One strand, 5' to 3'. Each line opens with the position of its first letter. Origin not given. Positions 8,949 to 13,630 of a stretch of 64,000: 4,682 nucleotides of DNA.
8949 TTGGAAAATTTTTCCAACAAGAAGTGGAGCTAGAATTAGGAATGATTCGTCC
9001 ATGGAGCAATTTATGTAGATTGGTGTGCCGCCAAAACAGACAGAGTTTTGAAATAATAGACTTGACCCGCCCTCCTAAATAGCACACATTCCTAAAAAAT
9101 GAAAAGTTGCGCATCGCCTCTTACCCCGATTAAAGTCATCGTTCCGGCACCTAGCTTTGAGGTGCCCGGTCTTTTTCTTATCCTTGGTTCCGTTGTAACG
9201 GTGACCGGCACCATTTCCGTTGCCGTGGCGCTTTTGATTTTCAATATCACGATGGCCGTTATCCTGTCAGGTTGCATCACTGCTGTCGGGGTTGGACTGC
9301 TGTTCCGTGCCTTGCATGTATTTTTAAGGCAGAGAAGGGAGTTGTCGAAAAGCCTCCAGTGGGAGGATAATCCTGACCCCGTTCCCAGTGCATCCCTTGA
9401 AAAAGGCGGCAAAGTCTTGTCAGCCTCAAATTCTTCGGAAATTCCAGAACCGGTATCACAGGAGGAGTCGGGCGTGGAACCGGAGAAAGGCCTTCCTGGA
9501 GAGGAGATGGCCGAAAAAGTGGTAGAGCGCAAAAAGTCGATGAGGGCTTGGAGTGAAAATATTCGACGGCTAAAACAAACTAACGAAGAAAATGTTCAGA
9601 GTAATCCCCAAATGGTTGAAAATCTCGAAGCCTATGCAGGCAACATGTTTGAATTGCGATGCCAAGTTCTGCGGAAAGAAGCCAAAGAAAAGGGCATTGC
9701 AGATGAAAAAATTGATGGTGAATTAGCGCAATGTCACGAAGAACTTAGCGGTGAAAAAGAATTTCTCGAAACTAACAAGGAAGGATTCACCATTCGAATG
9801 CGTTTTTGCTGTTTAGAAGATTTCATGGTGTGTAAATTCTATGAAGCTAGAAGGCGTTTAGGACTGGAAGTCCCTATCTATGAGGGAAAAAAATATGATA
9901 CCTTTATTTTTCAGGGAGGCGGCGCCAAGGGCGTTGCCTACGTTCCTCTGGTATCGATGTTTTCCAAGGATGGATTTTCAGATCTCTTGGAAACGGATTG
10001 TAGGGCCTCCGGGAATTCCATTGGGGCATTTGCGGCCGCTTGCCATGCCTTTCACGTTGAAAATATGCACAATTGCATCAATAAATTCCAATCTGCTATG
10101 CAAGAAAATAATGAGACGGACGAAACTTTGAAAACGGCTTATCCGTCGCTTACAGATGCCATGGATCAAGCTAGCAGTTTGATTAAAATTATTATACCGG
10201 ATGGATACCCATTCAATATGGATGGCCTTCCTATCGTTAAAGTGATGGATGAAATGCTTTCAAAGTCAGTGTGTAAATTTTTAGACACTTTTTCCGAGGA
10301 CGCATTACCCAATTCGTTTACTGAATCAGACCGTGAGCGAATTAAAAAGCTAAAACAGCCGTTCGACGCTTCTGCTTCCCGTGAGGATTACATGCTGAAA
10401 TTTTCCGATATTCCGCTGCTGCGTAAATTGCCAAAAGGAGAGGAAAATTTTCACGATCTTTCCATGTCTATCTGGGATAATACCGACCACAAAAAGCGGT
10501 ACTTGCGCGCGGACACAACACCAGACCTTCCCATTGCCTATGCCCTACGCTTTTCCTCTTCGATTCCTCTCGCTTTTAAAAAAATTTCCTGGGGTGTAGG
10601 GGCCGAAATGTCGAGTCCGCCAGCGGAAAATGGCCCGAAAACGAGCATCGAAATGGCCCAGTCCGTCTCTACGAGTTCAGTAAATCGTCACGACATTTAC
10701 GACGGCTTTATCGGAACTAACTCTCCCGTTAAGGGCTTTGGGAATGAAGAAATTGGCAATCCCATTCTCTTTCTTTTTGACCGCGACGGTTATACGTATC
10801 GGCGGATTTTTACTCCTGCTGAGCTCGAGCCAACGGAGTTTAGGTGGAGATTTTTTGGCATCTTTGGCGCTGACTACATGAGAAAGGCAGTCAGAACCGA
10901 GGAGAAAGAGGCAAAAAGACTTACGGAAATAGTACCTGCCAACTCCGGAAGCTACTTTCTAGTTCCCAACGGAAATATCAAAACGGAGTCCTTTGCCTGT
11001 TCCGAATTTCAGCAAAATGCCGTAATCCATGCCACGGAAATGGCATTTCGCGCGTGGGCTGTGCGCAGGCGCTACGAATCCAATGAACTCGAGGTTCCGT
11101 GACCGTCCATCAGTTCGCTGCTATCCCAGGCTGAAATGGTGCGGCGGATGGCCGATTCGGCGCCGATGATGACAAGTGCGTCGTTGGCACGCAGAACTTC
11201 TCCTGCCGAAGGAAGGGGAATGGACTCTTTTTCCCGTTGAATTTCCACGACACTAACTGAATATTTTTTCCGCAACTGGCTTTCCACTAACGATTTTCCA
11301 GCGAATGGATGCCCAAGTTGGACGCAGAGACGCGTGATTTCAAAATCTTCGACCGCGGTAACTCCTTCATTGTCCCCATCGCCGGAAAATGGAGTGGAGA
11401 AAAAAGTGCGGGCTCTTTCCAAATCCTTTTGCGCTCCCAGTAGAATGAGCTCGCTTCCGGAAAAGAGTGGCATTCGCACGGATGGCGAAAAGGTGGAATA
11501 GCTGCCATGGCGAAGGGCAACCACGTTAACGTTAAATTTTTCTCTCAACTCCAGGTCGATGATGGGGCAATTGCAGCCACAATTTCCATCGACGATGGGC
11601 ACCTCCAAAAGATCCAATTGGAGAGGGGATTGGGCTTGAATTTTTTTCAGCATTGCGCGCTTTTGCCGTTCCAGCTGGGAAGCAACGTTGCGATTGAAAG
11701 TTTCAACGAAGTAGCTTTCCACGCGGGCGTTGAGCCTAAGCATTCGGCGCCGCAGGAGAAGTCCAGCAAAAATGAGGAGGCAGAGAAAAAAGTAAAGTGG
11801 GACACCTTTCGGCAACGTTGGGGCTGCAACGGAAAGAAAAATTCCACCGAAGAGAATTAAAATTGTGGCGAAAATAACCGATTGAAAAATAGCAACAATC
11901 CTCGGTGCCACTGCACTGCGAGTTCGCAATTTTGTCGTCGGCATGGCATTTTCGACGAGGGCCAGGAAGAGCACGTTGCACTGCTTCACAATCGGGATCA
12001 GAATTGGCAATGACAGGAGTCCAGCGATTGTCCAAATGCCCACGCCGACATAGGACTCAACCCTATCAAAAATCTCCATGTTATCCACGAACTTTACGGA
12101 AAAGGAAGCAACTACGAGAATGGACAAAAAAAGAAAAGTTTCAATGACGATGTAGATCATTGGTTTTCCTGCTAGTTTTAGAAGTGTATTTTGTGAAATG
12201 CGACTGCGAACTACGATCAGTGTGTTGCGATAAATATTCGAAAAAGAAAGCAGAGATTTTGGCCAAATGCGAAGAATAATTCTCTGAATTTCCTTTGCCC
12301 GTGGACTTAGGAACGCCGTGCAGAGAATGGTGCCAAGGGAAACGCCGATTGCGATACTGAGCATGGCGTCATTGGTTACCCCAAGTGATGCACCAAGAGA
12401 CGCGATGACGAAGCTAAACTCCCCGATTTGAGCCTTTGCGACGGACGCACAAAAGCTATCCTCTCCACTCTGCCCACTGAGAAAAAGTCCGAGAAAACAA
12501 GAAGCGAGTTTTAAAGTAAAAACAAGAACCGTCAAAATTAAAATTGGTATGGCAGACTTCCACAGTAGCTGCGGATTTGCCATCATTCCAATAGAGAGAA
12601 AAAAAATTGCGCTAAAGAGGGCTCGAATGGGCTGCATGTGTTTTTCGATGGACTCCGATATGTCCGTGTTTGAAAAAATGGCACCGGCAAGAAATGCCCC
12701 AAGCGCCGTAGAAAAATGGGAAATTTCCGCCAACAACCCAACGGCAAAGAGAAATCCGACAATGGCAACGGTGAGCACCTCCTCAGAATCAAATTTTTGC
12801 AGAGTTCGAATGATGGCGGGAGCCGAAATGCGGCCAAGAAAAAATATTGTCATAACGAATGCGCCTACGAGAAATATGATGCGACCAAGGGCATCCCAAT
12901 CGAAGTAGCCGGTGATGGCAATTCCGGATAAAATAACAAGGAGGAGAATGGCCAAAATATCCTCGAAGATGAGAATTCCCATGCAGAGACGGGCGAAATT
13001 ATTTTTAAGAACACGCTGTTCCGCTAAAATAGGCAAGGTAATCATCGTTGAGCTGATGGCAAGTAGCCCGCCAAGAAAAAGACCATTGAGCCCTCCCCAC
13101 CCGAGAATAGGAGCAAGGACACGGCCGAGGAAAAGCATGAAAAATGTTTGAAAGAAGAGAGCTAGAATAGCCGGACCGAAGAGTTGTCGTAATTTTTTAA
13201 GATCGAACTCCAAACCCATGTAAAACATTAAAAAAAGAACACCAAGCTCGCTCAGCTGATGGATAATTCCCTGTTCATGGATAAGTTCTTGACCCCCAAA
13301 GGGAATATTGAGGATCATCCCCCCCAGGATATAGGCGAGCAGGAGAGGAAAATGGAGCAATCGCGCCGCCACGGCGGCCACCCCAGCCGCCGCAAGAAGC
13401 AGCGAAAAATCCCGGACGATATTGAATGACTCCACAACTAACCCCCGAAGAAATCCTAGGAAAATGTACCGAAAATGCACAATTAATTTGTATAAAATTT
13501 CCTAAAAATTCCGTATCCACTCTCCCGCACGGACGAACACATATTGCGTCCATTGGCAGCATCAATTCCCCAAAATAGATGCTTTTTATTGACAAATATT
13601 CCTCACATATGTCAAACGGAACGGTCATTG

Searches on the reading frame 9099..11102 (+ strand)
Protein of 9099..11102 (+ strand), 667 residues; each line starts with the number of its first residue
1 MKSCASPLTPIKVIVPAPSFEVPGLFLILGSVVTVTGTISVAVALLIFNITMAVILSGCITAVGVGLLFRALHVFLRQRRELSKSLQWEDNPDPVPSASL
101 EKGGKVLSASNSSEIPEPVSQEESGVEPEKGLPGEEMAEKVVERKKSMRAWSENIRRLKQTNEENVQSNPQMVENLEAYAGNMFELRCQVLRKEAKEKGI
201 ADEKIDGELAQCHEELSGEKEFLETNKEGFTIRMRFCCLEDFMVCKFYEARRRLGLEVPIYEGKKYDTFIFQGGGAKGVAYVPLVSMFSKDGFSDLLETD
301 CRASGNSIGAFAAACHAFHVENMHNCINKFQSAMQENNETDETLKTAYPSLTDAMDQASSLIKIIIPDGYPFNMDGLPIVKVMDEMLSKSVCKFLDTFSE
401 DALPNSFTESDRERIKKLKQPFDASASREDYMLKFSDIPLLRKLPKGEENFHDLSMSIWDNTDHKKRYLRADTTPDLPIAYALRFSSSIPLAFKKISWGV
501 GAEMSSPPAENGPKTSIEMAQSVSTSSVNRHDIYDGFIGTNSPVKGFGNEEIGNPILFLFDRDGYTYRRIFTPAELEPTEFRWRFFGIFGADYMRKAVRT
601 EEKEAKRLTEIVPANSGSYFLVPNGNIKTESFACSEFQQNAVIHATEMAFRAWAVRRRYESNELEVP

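Call 43: search_protein_families(library=pfam, proteins=[window:9099-11102:+], max_evalue=0.00001)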
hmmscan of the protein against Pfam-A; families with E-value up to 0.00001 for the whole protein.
window:9099-11102:+ (667 aa): 1 family
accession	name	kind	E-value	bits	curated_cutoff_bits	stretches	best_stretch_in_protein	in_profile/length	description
PF01734.28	Patatin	-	4.7e-07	30.7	27.7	1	270-544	2-187/191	Patatin-like phospholipase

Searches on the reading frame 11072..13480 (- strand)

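Call 43: search_protein_families(library=pfam, proteins=[window:11072-13480:-], max_evalue=0.00001)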
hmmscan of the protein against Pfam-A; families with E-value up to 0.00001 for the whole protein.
window:11072-13480:- (802 aa): 2 families
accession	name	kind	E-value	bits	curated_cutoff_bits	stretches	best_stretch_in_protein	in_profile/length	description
PF00999.27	Na_H_Exchanger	-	1.8e-54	185.5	26.2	1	31-386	4-363/375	Sodium/hydrogen exchanger, transmembrane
PF02080.26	TrkA_C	-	9.1e-20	70.8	27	2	720-781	6-66/71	TrkA-C domain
